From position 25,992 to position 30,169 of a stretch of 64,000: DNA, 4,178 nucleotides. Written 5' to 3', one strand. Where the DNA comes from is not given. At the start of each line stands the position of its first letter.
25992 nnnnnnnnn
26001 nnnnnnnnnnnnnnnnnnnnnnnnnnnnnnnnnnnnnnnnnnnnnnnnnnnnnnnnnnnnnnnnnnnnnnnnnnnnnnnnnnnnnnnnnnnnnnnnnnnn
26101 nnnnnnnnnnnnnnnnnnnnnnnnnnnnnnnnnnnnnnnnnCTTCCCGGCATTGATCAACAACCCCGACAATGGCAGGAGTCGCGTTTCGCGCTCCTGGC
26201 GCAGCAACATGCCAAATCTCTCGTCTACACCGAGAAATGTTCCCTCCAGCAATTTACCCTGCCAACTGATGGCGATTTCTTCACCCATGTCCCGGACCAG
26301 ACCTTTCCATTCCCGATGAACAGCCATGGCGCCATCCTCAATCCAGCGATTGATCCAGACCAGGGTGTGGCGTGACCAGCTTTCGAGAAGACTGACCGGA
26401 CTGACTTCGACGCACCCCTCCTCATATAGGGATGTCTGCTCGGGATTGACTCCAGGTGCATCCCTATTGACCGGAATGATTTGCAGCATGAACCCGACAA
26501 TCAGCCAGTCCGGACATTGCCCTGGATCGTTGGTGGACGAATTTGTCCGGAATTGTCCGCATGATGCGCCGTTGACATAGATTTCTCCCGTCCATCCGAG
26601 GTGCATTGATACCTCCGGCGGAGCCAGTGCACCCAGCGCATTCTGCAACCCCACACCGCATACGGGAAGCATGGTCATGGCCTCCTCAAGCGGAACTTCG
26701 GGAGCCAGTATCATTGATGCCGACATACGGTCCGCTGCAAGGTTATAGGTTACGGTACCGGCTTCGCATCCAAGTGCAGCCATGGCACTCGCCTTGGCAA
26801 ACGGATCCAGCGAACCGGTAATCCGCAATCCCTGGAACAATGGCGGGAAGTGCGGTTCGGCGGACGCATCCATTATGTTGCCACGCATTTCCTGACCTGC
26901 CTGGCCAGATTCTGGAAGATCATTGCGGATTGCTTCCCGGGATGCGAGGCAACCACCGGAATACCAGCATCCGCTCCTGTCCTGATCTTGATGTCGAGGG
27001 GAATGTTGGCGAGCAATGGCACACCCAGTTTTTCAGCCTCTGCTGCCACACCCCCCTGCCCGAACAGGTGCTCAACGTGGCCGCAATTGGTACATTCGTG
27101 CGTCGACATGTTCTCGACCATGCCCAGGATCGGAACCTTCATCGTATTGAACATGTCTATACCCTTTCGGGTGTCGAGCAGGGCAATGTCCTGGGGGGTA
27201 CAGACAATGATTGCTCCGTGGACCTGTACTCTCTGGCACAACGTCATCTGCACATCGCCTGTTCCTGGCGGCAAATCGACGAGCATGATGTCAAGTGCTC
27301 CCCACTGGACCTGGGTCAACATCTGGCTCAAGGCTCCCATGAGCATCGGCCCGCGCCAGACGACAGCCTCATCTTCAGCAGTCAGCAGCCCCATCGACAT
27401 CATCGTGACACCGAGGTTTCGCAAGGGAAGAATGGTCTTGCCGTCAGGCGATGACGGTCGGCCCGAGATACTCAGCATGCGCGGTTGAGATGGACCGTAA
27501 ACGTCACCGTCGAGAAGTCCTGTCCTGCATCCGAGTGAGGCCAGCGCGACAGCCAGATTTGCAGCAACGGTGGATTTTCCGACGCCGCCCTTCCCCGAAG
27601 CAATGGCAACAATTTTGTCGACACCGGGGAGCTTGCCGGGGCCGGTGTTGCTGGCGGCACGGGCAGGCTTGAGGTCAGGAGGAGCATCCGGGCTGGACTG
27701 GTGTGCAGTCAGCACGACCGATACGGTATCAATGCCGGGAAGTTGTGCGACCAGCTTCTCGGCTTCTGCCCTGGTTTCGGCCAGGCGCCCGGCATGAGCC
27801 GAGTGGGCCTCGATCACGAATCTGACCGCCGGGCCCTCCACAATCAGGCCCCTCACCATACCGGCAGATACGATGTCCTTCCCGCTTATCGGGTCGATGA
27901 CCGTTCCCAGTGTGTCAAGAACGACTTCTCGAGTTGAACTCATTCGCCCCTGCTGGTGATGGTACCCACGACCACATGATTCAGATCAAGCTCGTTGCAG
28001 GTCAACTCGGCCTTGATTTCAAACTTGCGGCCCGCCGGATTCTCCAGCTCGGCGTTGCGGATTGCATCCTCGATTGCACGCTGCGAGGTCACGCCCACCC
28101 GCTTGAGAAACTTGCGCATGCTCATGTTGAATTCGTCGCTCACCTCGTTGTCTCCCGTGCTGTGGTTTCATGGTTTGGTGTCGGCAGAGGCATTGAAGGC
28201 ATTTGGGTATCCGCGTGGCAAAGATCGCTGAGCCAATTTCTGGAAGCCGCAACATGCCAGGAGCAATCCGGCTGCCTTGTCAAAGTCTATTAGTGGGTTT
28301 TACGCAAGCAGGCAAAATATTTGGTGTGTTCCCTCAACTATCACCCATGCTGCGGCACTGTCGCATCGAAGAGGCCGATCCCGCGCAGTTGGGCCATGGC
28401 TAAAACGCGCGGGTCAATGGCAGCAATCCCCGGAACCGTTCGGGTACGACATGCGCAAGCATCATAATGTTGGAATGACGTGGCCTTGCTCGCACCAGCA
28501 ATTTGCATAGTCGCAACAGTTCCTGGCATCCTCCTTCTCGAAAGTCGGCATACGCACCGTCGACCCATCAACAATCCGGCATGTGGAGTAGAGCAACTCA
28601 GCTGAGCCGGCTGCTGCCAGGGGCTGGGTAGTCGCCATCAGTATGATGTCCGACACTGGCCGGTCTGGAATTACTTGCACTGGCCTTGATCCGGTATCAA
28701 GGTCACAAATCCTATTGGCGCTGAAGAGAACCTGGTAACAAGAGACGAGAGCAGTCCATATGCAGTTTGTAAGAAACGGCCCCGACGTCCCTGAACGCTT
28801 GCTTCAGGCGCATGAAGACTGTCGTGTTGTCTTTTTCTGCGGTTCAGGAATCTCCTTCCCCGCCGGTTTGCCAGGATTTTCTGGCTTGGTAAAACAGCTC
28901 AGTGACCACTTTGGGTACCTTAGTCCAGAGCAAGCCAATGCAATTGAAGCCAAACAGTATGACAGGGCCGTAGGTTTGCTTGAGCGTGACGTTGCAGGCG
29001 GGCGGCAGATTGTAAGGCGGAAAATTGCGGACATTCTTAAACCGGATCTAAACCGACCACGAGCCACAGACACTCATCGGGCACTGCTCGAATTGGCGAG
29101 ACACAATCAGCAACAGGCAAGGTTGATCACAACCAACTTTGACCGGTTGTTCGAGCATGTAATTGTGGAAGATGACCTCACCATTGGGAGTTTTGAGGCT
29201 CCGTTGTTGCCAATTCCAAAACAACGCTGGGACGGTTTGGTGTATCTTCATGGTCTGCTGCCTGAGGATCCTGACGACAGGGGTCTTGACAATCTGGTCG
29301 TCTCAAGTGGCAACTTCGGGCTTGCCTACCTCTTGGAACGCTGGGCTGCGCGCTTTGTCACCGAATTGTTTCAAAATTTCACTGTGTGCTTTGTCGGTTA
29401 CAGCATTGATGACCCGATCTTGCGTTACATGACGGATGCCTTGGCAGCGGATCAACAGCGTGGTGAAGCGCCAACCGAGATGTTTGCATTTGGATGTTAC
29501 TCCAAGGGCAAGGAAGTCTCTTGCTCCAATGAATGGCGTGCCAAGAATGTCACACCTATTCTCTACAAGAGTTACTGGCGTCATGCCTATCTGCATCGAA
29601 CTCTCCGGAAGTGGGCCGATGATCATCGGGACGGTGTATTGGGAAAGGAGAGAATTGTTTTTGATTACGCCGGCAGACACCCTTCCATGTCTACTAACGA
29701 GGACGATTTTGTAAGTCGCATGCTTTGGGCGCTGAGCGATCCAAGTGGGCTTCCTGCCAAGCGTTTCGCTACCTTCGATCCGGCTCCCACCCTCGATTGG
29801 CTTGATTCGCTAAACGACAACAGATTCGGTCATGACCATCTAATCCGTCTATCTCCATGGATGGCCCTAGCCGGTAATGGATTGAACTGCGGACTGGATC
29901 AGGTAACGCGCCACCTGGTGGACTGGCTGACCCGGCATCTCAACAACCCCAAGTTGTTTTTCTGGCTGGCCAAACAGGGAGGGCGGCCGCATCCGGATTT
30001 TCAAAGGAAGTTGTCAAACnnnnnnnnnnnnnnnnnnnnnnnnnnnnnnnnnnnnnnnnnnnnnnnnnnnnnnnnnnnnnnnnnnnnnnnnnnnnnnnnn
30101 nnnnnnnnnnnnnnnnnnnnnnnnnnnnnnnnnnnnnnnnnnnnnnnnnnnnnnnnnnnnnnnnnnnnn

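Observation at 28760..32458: Stand-alone 1232-aa SIR2-domain protein with a roughly 900-aa unassigned C-terminus: candidate NAD+-depleting anti-phage effector (DSR-like)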

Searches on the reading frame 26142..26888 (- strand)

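Call 20: search_protein_families(library=pfam, proteins=[window:26142-26888:-], max_evalue=0.001)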
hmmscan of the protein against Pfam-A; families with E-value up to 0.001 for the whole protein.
window:26142-26888:- (249 aa): 2 families
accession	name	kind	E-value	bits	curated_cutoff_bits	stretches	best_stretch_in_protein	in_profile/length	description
PF16917.10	BPL_LplA_LipB_2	-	3.4e-74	248.8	27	1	14-195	1-182/183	Biotin/lipoate A/B protein ligase family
PF14563.12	DUF4444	-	6.7e-13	48.5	31.6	1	214-244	10-40/42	Domain of unknown function (DUF4444)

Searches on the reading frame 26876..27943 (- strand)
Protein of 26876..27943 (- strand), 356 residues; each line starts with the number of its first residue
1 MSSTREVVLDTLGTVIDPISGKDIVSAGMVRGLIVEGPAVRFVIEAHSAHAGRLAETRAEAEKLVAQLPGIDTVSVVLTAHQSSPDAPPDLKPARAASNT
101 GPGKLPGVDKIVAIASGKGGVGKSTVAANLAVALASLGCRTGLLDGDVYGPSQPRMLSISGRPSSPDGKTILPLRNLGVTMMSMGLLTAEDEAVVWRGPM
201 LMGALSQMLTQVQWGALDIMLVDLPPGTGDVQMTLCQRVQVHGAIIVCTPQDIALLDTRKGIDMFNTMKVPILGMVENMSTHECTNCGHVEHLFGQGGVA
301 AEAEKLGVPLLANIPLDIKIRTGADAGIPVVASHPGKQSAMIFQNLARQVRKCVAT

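Call 20: search_protein_families(library=pfam, proteins=[window:26876-27943:-], max_evalue=0.001)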
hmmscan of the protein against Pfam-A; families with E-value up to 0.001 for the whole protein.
window:26876-27943:- (356 aa): 7 families
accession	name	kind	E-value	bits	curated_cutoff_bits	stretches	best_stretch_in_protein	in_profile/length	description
PF10609.15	ParA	-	2.8e-95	318.8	27.1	1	108-350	2-245/246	NUBPL iron-transfer P-loop NTPase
PF01883.24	FeS_assembly_P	-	1.5e-14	54.4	23.5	1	6-76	2-73/73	Iron-sulfur cluster assembly protein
PF01656.29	CbiA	-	2.6e-11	44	25.4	1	112-283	1-86/125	CobQ/CobB/MinD/ParA nucleotide binding domain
PF13614.12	AAA_31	-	8.2e-09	36.1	27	1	110-148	2-40/177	AAA domain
PF00142.24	Fer4_NifH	-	6.9e-06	26.2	25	0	116-140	6-30/271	4Fe-4S iron sulfur cluster binding proteins, NifH/frxC family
PF09140.17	MipZ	-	6.9e-06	26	20.7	1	111-167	2-56/262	ATPase MipZ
PF02374.21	ArsA_ATPase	-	4.1e-05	23.4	24.3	1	114-144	5-35/305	Anion-transporting ATPase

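Call 45: find_homologous_proteins(query=window:26876-27943:-, max_evalue=1e-30)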
Query window:26876-27943:- (356 aa): 8000 proteins with E <= 1e-30 among 8000 candidates; the best 120 are listed.
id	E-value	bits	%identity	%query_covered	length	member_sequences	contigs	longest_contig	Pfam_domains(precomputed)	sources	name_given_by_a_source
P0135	4.0e-228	774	100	100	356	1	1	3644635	PF00142.25,PF10609.16,PF01656.30,PF01883.25,PF13614.13,PF09140.18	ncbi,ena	-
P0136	8.6e-168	576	76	100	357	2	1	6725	PF10609.16,PF01656.30,PF01883.25,PF13614.13,PF09140.18,PF02374.22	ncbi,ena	-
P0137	1.7e-157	542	73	96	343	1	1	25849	PF10609.16,PF01656.30,PF01883.25,PF13614.13,PF02374.22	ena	-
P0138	3.5e-155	535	70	98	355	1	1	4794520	PF00142.25,PF10609.16,PF01656.30,PF01883.25,PF13614.13,PF02374.22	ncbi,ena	-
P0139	7.3e-153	527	69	98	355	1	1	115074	PF00142.25,PF10609.16,PF01656.30,PF01883.25,PF13614.13,PF02374.22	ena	-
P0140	1.0e-150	520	69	98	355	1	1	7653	PF00142.25,PF10609.16,PF01656.30,PF01883.25,PF13614.13,PF09140.18,PF02374.22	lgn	-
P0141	7.4e-150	517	69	98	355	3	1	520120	PF00142.25,PF10609.16,PF01656.30,PF01883.25,PF13614.13,PF09140.18,PF02374.22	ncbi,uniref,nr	ncbi:iron-sulfur cluster carrier protein ApbC [Thalassovita aquimarina]|uniref:Iron-sulfur cluster c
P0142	9.1e-150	517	70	98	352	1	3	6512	PF00142.25,PF10609.16,PF01656.30,PF01883.25,PF13614.13,PF09140.18,PF02374.22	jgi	jgi:ATP-binding protein involved in chromosome partitioning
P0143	1.8e-149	516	68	98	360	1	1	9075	PF00142.25,PF10609.16,PF01656.30,PF01883.25,PF13614.13,PF09140.18,PF02374.22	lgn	-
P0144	4.3e-149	515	70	98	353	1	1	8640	PF00142.25,PF10609.16,PF01656.30,PF01883.25,PF13614.13,PF09140.18,PF02374.22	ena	-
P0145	6.8e-149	514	70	98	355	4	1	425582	PF00142.25,PF10609.16,PF01656.30,PF01883.25,PF13614.13,PF09140.18,PF02374.22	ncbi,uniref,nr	ncbi:Mrp/NBP35 family ATP-binding protein [Defluviimonas sp. WL0024]|uniref:Iron-sulfur cluster carr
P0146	1.0e-148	513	68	98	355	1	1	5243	PF00142.25,PF10609.16,PF01656.30,PF01883.25,PF13614.13,PF09140.18,PF02374.22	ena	-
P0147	1.7e-148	513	70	98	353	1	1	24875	PF00142.25,PF10609.16,PF01656.30,PF01883.25,PF13614.13,PF09140.18,PF02374.22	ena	-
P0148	2.0e-148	512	70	98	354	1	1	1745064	PF00142.25,PF10609.16,PF01656.30,PF01883.25,PF13614.13,PF09140.18,PF02374.22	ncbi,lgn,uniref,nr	ncbi:Mrp/NBP35 family ATP-binding protein [Actibacterium lipolyticum]|uniref:Iron-sulfur cluster car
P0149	2.1e-148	512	68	98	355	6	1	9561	PF00142.25,PF10609.16,PF01656.30,PF01883.25,PF13614.13,PF09140.18,PF02374.22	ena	-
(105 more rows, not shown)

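Call 46: find_encoding_contigs(protein=P0138, flank=10000, max_places=2)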
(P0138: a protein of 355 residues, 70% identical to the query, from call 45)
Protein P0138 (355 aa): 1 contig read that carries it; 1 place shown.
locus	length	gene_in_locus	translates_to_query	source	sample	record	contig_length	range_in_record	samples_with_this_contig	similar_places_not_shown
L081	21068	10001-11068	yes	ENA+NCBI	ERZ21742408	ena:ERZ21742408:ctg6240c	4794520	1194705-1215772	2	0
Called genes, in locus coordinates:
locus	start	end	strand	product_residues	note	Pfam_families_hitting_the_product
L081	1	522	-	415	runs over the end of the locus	PF01292:Ni_hydr_CYTB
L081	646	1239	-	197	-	PF13187:Fer4_9 (faint), PF12838:Fer4_7 (weak), PF13247:Fer4_11, PF00037:Fer4, PF12797:Fer4_2 (weak), PF12837:Fer4_6, PF13237:Fer4_10 (weak), PF12838:Fer4_7 (weak)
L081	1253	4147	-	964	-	PF04879:Molybdop_Fe4S4, PF00384:Molybdopterin, PF01568:Molydop_binding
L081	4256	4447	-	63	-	-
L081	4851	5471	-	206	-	PF02613:Nitrate_red_del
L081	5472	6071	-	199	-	PF11748:DUF3306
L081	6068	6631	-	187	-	PF11749:DUF3305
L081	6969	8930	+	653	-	PF25160:LdpA_Fe-S-bd (faint), PF13237:Fer4_10 (weak), PF12838:Fer4_7, PF14697:Fer4_21 (weak), PF13187:Fer4_9, PF13237:Fer4_10 (weak), PF00037:Fer4 (weak), PF12837:Fer4_6 (weak), +6 more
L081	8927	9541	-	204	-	-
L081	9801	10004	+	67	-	PF20104:DUF6494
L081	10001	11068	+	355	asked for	PF01883:FeS_assembly_P, PF02374:ArsA_ATPase (faint), PF00142:Fer4_NifH (faint), PF01656:CbiA, PF10609:ParA, PF13614:AAA_31 (weak)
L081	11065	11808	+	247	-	PF16917:BPL_LplA_LipB_2, PF14563:DUF4444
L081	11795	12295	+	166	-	PF20115:DUF6505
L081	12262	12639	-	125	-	-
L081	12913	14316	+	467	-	-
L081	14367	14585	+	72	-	-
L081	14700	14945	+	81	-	-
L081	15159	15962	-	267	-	PF03466:LysR_substrate (faint), PF12849:PBP_like_2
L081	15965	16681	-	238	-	PF00005:ABC_tran, PF02463:SMC_N (faint), PF13304:AAA_21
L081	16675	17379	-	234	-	PF00528:BPD_transp_1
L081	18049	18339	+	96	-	-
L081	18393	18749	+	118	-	-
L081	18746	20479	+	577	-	PF00920:ILVD_EDD_N, PF24877:ILV_EDD_C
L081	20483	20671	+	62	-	-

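Call 47: find_encoding_contigs(protein=P0137, flank=10000, max_places=2)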
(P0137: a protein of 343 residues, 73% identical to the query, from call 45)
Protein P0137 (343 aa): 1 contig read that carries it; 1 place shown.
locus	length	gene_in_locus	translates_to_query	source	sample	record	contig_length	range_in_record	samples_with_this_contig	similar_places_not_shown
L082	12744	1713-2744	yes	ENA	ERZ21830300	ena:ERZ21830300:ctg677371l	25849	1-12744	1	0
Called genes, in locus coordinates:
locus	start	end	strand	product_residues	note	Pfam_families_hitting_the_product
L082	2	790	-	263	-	?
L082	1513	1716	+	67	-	PF20104:DUF6494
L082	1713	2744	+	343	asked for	PF01883:FeS_assembly_P, PF10609:ParA, PF13614:AAA_31 (weak), PF01656:CbiA, PF02374:ArsA_ATPase (faint)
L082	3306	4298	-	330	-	-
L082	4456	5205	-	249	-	PF12849:PBP_like_2, PF03466:LysR_substrate (faint)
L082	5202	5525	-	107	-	PF00005:ABC_tran, PF13304:AAA_21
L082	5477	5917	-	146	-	PF00005:ABC_tran, PF13191:AAA_16 (weak)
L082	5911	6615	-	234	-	PF00528:BPD_transp_1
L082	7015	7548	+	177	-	-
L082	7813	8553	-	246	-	PF12686:DUF3800 (weak)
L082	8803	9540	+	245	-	PF00920:ILVD_EDD_N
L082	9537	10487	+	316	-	PF00920:ILVD_EDD_N, PF24877:ILV_EDD_C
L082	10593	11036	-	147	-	PF00528:BPD_transp_1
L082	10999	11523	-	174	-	-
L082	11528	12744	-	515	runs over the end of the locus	PF00528:BPD_transp_1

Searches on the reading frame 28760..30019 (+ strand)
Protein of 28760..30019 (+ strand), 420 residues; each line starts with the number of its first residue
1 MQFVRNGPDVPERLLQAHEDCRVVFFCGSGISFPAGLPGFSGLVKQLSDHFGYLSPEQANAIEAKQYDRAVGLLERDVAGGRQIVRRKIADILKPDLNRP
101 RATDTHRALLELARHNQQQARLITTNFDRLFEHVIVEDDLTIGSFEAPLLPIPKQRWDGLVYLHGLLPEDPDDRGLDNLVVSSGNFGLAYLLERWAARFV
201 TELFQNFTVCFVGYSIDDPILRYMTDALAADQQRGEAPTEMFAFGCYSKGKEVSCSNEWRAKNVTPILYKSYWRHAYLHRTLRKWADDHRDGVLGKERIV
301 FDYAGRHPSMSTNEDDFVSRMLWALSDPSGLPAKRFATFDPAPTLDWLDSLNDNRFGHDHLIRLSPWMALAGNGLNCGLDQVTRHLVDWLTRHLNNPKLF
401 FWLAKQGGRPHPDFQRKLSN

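Call 53: predict_structure(alignment_id=A3)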
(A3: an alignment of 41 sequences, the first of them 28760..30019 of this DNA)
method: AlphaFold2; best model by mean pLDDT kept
length: 420 residues; sequences in the alignment: 41
mean_pLDDT: 63.8   pTM: 0.61
mean pLDDT of the five models: 63.8, 60.6, 57.4, 55.0, 54.4
residues with pLDDT >= 90: 22; 70-90: 174; 50-70: 81; < 50: 143
segments of 3 or more residues with pLDDT < 50: 117-120, 143-159, 161-168, 179-185, 291-383, 393-396, 399-401, 403-409
pLDDT, mean of each block of 10 residues (from residue 1): 83 80 77 84 87 84 81 79 79 85 85 60 57 69 40 40 44 52 48 61 74 78 75 72 90 91 90 88 81 43 39 40 42 44 42 37 36 35 52 51 48 56
secondary structure, 60 per line:
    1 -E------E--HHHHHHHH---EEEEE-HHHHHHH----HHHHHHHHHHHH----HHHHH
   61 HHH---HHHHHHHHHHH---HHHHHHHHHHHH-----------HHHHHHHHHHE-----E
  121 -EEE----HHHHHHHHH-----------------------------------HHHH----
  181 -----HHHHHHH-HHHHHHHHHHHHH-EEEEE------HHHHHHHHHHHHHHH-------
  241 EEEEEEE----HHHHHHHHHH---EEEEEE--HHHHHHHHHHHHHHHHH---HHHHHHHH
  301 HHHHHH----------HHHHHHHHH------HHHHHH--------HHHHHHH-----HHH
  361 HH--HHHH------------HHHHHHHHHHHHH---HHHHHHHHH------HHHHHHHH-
elements in order: H12-19 E23-27 H29-35 H40-51 H56-63 H67-77 H81-92 H104-113 E122-124 H129-137 H173-176 H186-192 H194-206 E208-212 H219-233 E241-247 H252-261 E265-270 H273-289 H293-306 H317-325 H332-337 H346-352 H358-362 H365-368 H381-393 H397-405 H412-419

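Call 58: fold_search(model_id=the predicted structure, library=pdb)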
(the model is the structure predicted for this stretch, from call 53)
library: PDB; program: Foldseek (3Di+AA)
matches with E <= 10: 553; with E <= 0.001: 75
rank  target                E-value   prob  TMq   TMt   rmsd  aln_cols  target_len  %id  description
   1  9xvc_E                7.1e-07  1.00  0.43  0.63   6.5       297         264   17  Cryo-EM Helical Structure of the dITP-KomBC(H146N) Complex with NAD Fragments (released 2026-01-21)
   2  9v0g_E                9.3e-07  1.00  0.42  0.59   7.1       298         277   17  Helical structure of KomBC Complex (released 2025-12-17)
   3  8zsf_A                1.3e-06  1.00  0.40  0.59   6.8       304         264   16  CryoEM Helical Structure of KomC (released 2025-12-10)
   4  8zsi_E                1.7e-06  1.00  0.40  0.59   7.1       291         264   18  CryoEM Helical Structure of HAM-SIR2 with dITP and NAD fragment (released 2025-12-10)
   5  9v12_i                1.8e-06  1.00  0.43  0.61   6.3       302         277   17  Helical structure of KomBCMUT in complex with dITP and NAD (released 2025-12-24)
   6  8wc0_B                2.1e-06  1.00  0.38  0.34   8.3       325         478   15  Crystal structure of EcThsA (released 2024-09-18)
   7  8wc0_A                3.4e-06  1.00  0.39  0.35   8.1       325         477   15  Crystal structure of EcThsA (released 2024-09-18)
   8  8bto_A                4.0e-06  1.00  0.42  0.38   7.2       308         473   18  Helical structure of BcThsA in complex with 1''-3'gcADPR (released 2024-02-21)
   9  8btp_A                7.7e-06  1.00  0.42  0.38   6.7       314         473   15  Helical structure of BcThsA in complex with 1''-3'gc(etheno)ADPR (released 2024-02-21)
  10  8z18_A                1.0e-05  1.00  0.44  0.21   7.7       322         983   16  The tetramer complex of DSR2 and tube-forming domain of phage tail tube protein (released 2024-08-14)
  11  8w56_B                1.1e-05  1.00  0.44  0.21   7.0       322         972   14  Cryo-EM structure of DSR2-DSAD1 state 1 (released 2024-05-01)
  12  8yg1_A                1.2e-05  1.00  0.43  0.20   7.6       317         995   17  The Dimer Structure of DSR2 alone (released 2025-03-05)
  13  8ygc_E                1.9e-05  1.00  0.42  0.60   6.6       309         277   14  The Dimer Structure of DSR2-SPR (released 2025-03-05)
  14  8wkn_C                2.1e-05  1.00  0.44  0.63   6.1       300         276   15  Cryo-EM structure of DSR2-DSAD1 (released 2024-05-01)
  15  8wkt_A                2.3e-05  1.00  0.45  0.21   7.1       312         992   14  Cryo-EM structure of DSR2-DSAD1 complex (released 2024-05-22)
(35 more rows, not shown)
